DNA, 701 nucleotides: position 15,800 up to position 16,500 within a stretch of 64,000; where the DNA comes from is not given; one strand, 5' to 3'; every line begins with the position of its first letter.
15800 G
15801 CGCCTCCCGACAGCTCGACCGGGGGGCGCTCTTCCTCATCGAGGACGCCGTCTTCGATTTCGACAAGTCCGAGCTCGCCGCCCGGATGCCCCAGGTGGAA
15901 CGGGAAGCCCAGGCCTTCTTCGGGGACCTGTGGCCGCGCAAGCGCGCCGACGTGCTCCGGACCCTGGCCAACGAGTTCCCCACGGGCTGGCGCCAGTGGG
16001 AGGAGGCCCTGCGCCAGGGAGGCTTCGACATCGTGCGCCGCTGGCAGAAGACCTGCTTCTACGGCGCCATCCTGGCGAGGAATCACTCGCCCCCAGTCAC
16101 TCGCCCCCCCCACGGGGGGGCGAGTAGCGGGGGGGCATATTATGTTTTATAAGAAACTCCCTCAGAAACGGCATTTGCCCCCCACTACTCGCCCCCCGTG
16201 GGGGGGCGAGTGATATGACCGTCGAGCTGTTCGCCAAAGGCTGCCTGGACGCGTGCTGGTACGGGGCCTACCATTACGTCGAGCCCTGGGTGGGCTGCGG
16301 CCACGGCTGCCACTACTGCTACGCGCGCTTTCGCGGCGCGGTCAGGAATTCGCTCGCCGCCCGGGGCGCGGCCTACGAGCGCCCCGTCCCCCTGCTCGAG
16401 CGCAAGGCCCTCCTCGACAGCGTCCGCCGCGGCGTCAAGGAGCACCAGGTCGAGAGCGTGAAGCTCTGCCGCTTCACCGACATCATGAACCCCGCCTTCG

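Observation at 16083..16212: MITE-like double-hairpin palindrome between a methyltransferase and a radical SAM operon; it supplies the upstream stop codon and masks the downstream start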

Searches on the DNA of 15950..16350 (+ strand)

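Call 23: build_rna_model(alignment_id=A2, structure=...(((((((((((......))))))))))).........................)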
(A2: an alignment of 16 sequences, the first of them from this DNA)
Model R1 built from alignment A2 (16 sequences, 56 columns); structure: as given.
model positions 53; base pairs 11; branch points 0; effective number of sequences 5.02; information 1.047 bits per position. Calibrated on 0.2 Mb of random sequence (short: E-values are rough).
structure used (alignment columns):
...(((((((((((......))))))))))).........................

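Call 24: search_with_rna_model(model_id=R1, source=window, filters=off, max_evalue=10, show_alignments=6)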
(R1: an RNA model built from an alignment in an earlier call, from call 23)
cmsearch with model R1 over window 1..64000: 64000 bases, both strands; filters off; matches with E-value up to 10: 26.
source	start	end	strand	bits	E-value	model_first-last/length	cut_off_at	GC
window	16096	16150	+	69.8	3.6e-18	1-53/53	no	0.64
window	16162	16214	-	65.3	7.2e-17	1-53/53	no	0.66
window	16074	16128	-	36.8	1.2e-08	1-53/53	no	0.75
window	35939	36009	+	28.1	3.9e-06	1-53/53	no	0.68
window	16187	16211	+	27.6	5.2e-06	4-28/53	no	0.8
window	39850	39904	+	16.2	0.01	1-53/53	no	0.75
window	35942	35970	-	12.5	0.12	4-28/53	no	0.66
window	28412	28462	-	10.5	0.45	1-53/53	no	0.71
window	21690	21707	+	8.8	1.4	7-25/53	no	0.94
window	10882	10920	-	8.5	1.7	1-53/53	no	0.79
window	21690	21707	-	8.3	2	7-25/53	no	0.94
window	34421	34461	-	8.2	2.1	1-53/53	no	0.78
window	39860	39873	-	8.2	2.1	10-22/53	no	0.93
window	13745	13778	-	7.9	2.6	1-53/53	no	0.59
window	37539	37568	-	7.8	2.7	1-53/53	no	0.7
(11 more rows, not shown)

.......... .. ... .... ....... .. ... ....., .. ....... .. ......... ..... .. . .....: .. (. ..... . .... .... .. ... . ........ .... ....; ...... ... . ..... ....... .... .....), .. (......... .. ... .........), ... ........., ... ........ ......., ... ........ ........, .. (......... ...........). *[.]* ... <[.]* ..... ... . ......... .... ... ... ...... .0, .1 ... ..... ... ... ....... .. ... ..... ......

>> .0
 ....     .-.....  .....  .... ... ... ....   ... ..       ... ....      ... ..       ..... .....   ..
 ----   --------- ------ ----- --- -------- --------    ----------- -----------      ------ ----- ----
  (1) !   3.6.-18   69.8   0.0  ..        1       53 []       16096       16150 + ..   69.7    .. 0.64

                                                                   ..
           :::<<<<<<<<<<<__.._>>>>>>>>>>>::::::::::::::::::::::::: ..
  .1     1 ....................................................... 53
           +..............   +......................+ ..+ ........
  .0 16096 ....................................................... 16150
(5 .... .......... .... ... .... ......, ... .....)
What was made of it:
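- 16096..16150 (+): Left repeat unit: hairpin, then GTAG, then G7 run, then T-rich tail. It points the same way as the flanking genes. Covariance model R1, 69.8 bits, E 4e-18 (call 24).
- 16162..16214 (-): Right repeat unit, inverted. On the mRNA strand it reads C6 run, ACTAC, then the hairpin. R1, 65.3 bits, E 7e-17 (call 24).
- On GTAG-tagged REP: 4 copies in 64 kb of this genome (call 24).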

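Call 35: search_with_rna_model(model_id=R1, sources=[L002, L004, L005, L006, L007, L008, L009, L011, L012, L019, L023, L033, L040, L041, L045, L046, L047, L048, L049, L050], max_evalue=1)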
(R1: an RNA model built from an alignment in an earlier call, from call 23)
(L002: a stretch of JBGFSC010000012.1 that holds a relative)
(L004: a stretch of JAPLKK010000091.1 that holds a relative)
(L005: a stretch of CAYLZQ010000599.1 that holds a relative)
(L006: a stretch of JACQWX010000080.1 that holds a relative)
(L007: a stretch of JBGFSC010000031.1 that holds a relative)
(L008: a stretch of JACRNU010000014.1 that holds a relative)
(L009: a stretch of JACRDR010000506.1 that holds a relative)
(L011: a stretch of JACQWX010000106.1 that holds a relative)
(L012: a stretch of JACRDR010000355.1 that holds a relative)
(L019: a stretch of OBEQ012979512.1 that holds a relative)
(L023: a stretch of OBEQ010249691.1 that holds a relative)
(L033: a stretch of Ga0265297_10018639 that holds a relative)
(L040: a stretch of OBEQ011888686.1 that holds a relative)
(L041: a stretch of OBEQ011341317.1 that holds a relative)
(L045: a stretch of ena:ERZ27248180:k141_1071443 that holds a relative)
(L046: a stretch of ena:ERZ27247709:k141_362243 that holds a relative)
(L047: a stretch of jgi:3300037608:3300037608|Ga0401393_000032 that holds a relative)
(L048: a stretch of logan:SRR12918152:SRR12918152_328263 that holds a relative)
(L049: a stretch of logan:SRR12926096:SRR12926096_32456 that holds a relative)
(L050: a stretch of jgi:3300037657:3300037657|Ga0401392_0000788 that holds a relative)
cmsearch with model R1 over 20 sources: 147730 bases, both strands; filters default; matches with E-value up to 1: 30.
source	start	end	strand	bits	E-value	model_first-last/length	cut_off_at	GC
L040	327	379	-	70.1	7e-18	1-53/53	no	0.75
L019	1485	1537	-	68.9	1.6e-17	1-53/53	no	0.74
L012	5034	5086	+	68.5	2e-17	1-53/53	no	0.74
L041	415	467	+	68.1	2.6e-17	1-53/53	no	0.74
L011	2318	2372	+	68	2.7e-17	1-53/53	no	0.76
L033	6895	6947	-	67.8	3.3e-17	1-53/53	no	0.72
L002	7632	7684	+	67.4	4.2e-17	1-53/53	no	0.72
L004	1441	1493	+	65.9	1.2e-16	1-53/53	no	0.64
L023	449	503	+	65.8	1.2e-16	1-53/53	no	0.75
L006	4491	4546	-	64.7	2.4e-16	1-53/53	no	0.75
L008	4552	4606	-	64.7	2.5e-16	1-53/53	no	0.71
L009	691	743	+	64.1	3.6e-16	1-53/53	no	0.79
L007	4634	4688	-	63.8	4.7e-16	1-53/53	no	0.69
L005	544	598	+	63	7.8e-16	1-53/53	no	0.69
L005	522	576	-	36.8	2.7e-08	1-53/53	no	0.73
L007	4659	4688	+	36.6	3.1e-08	4-31/53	no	0.83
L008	4577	4606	+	36.6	3.1e-08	4-31/53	no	0.8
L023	452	478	-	31.5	9.4e-07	4-28/53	no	0.85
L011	2321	2347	-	31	1.2e-06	4-28/53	no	0.85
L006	4516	4543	+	30.1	2.4e-06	4-28/53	no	0.82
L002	7634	7659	-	29.5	3.4e-06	4-29/53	no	0.77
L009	694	718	-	27.9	1e-05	4-28/53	no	0.84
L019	1510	1534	+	27.9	1e-05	4-28/53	no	0.84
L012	5037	5061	-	27.9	1e-05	4-28/53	no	0.84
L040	352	376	+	27.9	1e-05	4-28/53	no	0.84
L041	418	442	-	27.9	1e-05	4-28/53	no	0.84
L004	1444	1468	-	27.6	1.2e-05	4-28/53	no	0.8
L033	6920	6944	+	21.3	0.00079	4-28/53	no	0.8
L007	5268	5288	+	13.1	0.19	7-25/53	no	0.86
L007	7377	7404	-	10.7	0.92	1-53/53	no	0.5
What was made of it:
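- On GTAG-tagged REP: No extra copies in the seed loci or in about 70 kb of relatives (call 35).
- R1 finds no copy in about 70 kb of syntenic relatives (call 35).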

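Call 70: search_with_rna_model(model_id=R1, sources=[L051, L052], filters=off, max_evalue=1, show_alignments=3)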
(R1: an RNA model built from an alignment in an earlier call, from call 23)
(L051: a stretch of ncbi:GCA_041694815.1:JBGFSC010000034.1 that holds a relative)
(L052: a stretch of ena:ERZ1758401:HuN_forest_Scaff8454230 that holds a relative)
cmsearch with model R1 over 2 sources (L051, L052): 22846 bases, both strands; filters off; matches with E-value up to 1: 3.
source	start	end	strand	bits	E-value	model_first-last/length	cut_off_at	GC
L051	11089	11143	+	42.7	8.6e-11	1-53/53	no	0.75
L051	11092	11118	-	21.9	8.1e-05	4-28/53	no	0.81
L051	14484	14516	+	9.9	0.24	1-53/53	no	0.73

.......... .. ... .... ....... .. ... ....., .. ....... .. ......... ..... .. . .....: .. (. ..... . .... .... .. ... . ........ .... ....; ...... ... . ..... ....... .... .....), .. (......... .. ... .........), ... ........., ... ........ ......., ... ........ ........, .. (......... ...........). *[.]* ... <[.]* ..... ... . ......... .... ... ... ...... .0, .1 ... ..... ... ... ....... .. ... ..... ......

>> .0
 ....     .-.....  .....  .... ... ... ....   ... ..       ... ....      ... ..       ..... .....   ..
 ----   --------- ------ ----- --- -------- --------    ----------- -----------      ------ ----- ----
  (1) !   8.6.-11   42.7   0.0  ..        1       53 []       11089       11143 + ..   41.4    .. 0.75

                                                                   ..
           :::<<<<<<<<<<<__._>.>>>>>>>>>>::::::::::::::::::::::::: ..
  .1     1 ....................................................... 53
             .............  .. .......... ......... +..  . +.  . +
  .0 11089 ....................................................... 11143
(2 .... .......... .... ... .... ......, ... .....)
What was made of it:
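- Model R1 found two diverged copies in the window (call 24) and one in preA of MAG JBGFSC01 (call 70).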

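Call 73: search_rna_families(source=window, start=15950, end=16350, threshold=evalue, max_evalue=1)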
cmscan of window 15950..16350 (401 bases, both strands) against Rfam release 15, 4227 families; matches with E-value up to 1: 12.
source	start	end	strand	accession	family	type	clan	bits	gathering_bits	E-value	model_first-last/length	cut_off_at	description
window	16096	16215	-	RF04119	MIR1858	Gene; miRNA;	-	39.3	137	2.3e-05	1-197/197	no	MIR1858 microRNA precursor family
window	16097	16213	-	RF03594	mir-3817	Gene; miRNA;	-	31.7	90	0.0002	1-89/89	no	mir-3817 microRNA precursor family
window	16101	16209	+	RF03594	mir-3817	Gene; miRNA;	-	31.5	90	0.00023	1-89/89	no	mir-3817 microRNA precursor family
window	16100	16210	-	RF03609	mir-5470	Gene; miRNA;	-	30.8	98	0.00016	1-81/81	no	mir-5470 microRNA precursor family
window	16114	16198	-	RF03964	mir-H1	Gene; miRNA;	-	28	97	0.013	1-85/85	no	mir-H1 microRNA precursor family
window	16099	16211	+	RF01897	mir-188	Gene; miRNA;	-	26.6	72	0.0031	1-84/84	no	mir-188 microRNA precursor family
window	16114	16198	+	RF03964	mir-H1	Gene; miRNA;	-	25.5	97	0.046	1-85/85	no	mir-H1 microRNA precursor family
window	16111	16200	+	RF03992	mir-6302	Gene; miRNA;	-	22.8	90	0.017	1-79/79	no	mir-6302 microRNA precursor family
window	16081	16144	-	RF03960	mir-6644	Gene; miRNA;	-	22.7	82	0.018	1-67/67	no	mir-6644 microRNA precursor family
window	16086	16139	+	RF03960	mir-6644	Gene; miRNA;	-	19.5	82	0.16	1-67/67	no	mir-6644 microRNA precursor family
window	16108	16197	-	RF00737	mir-322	Gene; miRNA;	-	19.3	62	0.26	1-84/84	no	mir-322 microRNA precursor family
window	16065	16140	-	RF01696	Chlorobi-1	Gene; sRNA;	-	13.2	50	0.81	1-67/67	no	Chlorobi-1 RNA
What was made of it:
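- On Any curated RNA family (Rfam 15): In E-value mode there were only sub-threshold hits, nearly all to microRNA-precursor hairpin models (call 73).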

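Call 74: search_with_rna_model(model_id=R1, sources=[window, L002, L004, L005, L006, L007, L008, L009, L011, L012, L019, L023, L033, L040, L041, L051], max_evalue=0.05, make_alignment=true)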
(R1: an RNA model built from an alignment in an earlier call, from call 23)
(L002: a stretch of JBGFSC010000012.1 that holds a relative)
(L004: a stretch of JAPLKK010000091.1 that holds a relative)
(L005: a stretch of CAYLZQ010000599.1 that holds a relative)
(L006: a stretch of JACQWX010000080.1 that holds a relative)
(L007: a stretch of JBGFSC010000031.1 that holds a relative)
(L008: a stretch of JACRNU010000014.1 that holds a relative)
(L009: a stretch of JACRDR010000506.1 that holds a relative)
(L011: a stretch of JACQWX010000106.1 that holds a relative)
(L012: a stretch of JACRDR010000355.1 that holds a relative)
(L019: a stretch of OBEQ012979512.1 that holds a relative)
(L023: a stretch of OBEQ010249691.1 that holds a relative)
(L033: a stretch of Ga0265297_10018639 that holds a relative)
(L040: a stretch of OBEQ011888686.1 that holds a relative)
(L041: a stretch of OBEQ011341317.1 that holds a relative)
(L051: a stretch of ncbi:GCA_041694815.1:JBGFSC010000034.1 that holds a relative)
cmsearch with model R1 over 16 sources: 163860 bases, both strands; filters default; matches with E-value up to 0.05: 36.
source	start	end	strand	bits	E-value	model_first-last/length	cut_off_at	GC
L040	327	379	-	70.1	7.8e-18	1-53/53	no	0.75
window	16096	16150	+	69.8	9.3e-18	1-53/53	no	0.64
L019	1485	1537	-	68.9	1.7e-17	1-53/53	no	0.74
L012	5034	5086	+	68.5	2.2e-17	1-53/53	no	0.74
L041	415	467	+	68.1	2.9e-17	1-53/53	no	0.74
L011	2318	2372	+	68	3e-17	1-53/53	no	0.76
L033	6895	6947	-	67.8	3.6e-17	1-53/53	no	0.72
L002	7632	7684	+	67.4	4.7e-17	1-53/53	no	0.72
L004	1441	1493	+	65.9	1.3e-16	1-53/53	no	0.64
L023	449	503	+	65.8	1.3e-16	1-53/53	no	0.75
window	16162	16214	-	65.3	1.8e-16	1-53/53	no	0.66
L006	4491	4546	-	64.7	2.7e-16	1-53/53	no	0.75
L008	4552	4606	-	64.7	2.8e-16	1-53/53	no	0.71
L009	691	743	+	64.1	4e-16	1-53/53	no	0.79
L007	4634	4688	-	63.8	5.2e-16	1-53/53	no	0.69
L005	544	598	+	63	8.7e-16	1-53/53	no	0.69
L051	11089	11143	+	42.7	6.2e-10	1-53/53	no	0.75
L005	522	576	-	36.8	3e-08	1-53/53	no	0.73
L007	4659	4688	+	36.6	3.5e-08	4-31/53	no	0.83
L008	4577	4606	+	36.6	3.5e-08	4-31/53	no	0.8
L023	452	478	-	31.5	1e-06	4-28/53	no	0.85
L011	2321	2347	-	31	1.4e-06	4-28/53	no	0.85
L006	4516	4543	+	30.1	2.7e-06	4-28/53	no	0.82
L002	7634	7659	-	29.5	3.8e-06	4-29/53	no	0.77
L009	694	718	-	27.9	1.1e-05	4-28/53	no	0.84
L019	1510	1534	+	27.9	1.1e-05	4-28/53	no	0.84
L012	5037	5061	-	27.9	1.1e-05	4-28/53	no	0.84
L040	352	376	+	27.9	1.1e-05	4-28/53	no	0.84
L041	418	442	-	27.9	1.1e-05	4-28/53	no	0.84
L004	1444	1468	-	27.6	1.3e-05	4-28/53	no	0.8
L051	11092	11118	-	22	0.00058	4-28/53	no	0.81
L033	6920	6944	+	21.3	0.00088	4-28/53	no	0.8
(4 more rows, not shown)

Alignment A4: 36 matches aligned to the model, 78 columns, each read 5' to 3' on its own strand. Consensus structure (alignment columns), stored with it:
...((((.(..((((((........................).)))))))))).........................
